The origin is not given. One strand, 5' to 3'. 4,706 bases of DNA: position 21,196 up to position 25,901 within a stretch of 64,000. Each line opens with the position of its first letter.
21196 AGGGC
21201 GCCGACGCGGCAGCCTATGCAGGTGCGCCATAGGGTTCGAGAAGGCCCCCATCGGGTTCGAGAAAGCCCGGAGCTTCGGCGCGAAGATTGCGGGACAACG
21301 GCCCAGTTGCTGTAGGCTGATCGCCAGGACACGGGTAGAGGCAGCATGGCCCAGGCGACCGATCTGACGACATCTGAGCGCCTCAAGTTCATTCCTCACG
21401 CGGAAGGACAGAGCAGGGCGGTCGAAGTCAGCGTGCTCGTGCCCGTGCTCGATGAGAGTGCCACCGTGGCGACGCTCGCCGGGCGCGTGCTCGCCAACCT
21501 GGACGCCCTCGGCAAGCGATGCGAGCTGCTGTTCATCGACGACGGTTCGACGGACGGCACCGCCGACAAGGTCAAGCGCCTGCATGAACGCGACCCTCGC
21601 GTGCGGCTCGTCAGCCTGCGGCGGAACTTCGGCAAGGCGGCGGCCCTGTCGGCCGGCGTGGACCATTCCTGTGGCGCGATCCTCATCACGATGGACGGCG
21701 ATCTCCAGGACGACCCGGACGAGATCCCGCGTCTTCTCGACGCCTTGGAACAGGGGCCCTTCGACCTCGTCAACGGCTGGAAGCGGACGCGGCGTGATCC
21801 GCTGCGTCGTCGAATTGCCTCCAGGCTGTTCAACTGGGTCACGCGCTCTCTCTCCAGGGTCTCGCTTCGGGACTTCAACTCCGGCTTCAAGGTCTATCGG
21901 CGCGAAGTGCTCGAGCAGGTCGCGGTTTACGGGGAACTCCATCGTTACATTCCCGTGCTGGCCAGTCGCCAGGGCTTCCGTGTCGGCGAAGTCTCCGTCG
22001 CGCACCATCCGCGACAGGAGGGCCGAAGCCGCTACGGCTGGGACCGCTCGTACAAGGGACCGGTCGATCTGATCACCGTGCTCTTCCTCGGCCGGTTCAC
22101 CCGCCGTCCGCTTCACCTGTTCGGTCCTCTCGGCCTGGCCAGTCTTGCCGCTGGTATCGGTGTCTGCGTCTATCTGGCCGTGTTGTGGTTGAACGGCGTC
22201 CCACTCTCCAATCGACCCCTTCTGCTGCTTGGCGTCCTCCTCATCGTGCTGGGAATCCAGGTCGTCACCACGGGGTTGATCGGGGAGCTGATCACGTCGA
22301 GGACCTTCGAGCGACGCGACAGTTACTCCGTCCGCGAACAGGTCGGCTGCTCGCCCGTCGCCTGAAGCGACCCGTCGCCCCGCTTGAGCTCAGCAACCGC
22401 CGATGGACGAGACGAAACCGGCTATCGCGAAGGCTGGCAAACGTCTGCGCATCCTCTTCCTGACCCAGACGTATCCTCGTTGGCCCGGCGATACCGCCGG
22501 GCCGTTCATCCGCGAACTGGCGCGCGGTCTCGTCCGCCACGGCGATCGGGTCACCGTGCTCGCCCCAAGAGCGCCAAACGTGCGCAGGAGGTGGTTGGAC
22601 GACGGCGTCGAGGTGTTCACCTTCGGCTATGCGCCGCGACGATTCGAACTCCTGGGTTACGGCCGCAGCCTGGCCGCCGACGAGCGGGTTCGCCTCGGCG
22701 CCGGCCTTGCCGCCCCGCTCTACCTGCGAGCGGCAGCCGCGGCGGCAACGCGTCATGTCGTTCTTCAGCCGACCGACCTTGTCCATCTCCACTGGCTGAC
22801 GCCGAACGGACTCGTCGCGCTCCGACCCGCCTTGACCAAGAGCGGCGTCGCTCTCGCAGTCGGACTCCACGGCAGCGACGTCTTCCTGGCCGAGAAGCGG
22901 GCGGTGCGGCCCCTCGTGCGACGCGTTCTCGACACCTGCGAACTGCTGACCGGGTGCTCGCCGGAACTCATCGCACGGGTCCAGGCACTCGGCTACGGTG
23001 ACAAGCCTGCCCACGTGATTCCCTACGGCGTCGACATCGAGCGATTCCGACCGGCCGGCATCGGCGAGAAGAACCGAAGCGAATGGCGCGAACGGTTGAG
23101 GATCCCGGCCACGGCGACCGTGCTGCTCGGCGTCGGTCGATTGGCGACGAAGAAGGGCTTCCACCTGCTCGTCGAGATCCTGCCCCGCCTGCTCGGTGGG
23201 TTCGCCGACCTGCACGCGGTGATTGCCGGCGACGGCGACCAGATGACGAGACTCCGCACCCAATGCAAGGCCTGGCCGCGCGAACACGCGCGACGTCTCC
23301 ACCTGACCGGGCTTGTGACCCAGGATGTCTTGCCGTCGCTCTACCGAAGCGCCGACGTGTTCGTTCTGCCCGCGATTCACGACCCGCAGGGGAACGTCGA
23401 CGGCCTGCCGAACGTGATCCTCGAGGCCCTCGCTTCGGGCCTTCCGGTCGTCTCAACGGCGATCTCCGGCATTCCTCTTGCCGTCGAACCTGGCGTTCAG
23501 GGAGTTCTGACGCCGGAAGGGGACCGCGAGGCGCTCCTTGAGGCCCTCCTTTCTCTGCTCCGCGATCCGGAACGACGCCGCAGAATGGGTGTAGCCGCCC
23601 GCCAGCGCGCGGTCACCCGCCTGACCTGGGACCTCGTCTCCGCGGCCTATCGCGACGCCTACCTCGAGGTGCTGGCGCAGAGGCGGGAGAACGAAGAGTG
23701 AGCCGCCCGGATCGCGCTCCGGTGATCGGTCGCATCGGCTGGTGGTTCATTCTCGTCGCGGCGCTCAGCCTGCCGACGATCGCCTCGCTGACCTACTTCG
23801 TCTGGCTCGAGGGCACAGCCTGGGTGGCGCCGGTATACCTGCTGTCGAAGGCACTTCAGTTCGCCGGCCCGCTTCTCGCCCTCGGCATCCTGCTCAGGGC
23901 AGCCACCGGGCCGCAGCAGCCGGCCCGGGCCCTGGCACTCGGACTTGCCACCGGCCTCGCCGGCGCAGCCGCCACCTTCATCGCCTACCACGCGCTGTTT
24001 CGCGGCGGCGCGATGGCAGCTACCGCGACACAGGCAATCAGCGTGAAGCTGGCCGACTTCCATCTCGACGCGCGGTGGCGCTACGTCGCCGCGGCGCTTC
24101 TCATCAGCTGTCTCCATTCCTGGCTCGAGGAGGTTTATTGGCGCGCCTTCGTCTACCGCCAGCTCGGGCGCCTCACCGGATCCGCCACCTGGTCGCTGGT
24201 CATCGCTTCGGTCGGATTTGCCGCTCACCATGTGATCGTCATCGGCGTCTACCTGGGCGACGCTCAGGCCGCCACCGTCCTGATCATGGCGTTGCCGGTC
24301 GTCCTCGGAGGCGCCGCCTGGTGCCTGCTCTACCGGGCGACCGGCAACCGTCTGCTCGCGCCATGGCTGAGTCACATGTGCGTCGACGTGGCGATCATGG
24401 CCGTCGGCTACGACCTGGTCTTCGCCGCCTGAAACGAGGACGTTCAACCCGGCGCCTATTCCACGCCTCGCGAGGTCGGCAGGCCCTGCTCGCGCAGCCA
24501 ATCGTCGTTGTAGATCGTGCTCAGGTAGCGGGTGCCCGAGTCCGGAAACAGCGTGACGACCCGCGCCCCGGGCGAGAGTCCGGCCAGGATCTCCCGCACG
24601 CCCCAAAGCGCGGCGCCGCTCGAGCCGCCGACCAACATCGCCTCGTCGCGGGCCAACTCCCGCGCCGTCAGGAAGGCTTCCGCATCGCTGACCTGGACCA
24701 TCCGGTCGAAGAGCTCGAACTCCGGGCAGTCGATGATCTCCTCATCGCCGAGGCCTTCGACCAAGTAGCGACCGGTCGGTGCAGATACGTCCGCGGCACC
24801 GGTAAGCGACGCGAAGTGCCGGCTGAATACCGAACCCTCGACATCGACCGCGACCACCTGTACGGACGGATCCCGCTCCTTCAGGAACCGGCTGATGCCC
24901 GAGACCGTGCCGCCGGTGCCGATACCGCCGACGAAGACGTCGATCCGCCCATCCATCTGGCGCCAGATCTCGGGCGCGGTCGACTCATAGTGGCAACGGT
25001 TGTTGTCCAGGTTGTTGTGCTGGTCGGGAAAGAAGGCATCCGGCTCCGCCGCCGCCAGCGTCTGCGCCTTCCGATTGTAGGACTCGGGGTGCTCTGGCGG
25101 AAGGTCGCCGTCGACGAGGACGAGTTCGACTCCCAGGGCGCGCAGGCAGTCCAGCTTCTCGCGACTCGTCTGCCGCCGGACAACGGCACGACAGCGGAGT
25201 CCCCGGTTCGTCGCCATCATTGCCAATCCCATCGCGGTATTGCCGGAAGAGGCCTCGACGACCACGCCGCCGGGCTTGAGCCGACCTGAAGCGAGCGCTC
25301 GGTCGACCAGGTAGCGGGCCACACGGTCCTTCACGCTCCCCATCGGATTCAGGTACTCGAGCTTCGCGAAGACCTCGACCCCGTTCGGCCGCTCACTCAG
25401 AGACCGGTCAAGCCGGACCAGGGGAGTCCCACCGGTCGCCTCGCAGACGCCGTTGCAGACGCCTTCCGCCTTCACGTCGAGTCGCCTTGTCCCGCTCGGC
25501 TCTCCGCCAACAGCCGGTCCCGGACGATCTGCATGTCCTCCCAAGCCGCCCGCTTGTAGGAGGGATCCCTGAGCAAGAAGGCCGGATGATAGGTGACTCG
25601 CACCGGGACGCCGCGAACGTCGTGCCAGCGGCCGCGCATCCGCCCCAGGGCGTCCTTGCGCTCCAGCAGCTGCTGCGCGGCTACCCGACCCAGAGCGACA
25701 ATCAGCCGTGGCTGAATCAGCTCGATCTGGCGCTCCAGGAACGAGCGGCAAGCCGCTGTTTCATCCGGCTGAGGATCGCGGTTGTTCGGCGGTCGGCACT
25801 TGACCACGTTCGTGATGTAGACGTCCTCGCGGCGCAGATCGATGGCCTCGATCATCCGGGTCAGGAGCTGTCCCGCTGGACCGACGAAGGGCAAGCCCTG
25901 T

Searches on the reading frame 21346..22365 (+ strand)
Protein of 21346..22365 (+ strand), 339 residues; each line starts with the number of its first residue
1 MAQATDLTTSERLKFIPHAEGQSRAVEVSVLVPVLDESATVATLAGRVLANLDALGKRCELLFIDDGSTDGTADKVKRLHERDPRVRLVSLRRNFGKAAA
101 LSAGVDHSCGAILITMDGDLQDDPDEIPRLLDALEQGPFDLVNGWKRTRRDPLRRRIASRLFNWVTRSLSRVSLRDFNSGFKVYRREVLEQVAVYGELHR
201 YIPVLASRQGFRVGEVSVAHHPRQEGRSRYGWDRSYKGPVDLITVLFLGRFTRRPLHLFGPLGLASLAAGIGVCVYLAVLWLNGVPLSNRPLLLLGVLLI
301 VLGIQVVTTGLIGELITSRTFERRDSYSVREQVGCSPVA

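Call 102: search_protein_families(library=pfam, proteins=[window:21346-22365:+], max_evalue=0.00001)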
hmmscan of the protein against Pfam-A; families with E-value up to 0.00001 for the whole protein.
window:21346-22365:+ (339 aa): 1 family
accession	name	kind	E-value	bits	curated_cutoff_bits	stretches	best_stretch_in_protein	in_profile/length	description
PF00535.33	Glycos_transf_2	-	1.1e-28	100.7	23.3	1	29-191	1-166/168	Glycosyl transferase family 2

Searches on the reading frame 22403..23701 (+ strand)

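Call 103: search_protein_families(library=pfam, proteins=[window:22403-23701:+], max_evalue=0.00001)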
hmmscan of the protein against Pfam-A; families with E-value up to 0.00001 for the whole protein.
window:22403-23701:+ (432 aa): 6 families
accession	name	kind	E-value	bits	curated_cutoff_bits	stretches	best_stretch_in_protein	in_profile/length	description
PF00534.26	Glycos_transf_1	-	1.8e-33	115.9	26.4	1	225-402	2-172/172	Glycosyl transferases group 1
PF13692.12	Glyco_trans_1_4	-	2.6e-31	109.2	27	1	240-388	3-142/142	Glycosyl transferases group 1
PF13439.12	Glyco_transf_4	-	3e-16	60.4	28.5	1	35-214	7-170/170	Glycosyltransferase Family 4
PF13579.12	Glyco_trans_4_4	-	1.9e-13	51.5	29.7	1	32-209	3-158/158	Glycosyl transferase 4-like domain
PF13524.12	Glyco_trans_1_2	-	8.3e-11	42.5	25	1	271-410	16-136/144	Glycosyl transferase-like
PF20706.3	GT4-conflict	-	7.4e-07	28.9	26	0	232-411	190-380/385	Family 4 Glycosyltransferase in conflict systems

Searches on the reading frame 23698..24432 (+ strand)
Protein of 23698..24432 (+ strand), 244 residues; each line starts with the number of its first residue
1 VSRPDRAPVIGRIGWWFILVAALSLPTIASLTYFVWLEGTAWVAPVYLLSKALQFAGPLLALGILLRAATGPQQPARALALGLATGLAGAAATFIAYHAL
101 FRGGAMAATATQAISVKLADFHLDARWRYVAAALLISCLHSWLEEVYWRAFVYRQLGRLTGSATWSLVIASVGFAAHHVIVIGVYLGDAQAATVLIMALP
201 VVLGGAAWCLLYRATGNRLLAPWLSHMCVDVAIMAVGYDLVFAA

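Call 103: search_protein_families(library=pfam, proteins=[window:23698-24432:+], max_evalue=0.00001)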
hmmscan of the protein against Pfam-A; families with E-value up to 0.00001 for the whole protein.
window:23698-24432:+ (244 aa): 1 family
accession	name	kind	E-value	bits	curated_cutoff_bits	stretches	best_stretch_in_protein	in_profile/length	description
PF02517.21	Rce1-like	-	3.1e-12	47.1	22.4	1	128-231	3-92/93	Type II CAAX prenyl endopeptidase Rce1-like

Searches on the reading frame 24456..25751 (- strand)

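Call 103: search_protein_families(library=pfam, proteins=[window:24456-25751:-], max_evalue=0.00001)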
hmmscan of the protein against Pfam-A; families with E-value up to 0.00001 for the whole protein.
window:24456-25751:- (431 aa): 1 family
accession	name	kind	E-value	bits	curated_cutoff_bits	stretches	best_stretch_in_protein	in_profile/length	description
PF00291.31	PALP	-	5.4e-73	246.3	35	1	105-404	4-295/295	Pyridoxal-phosphate dependent enzyme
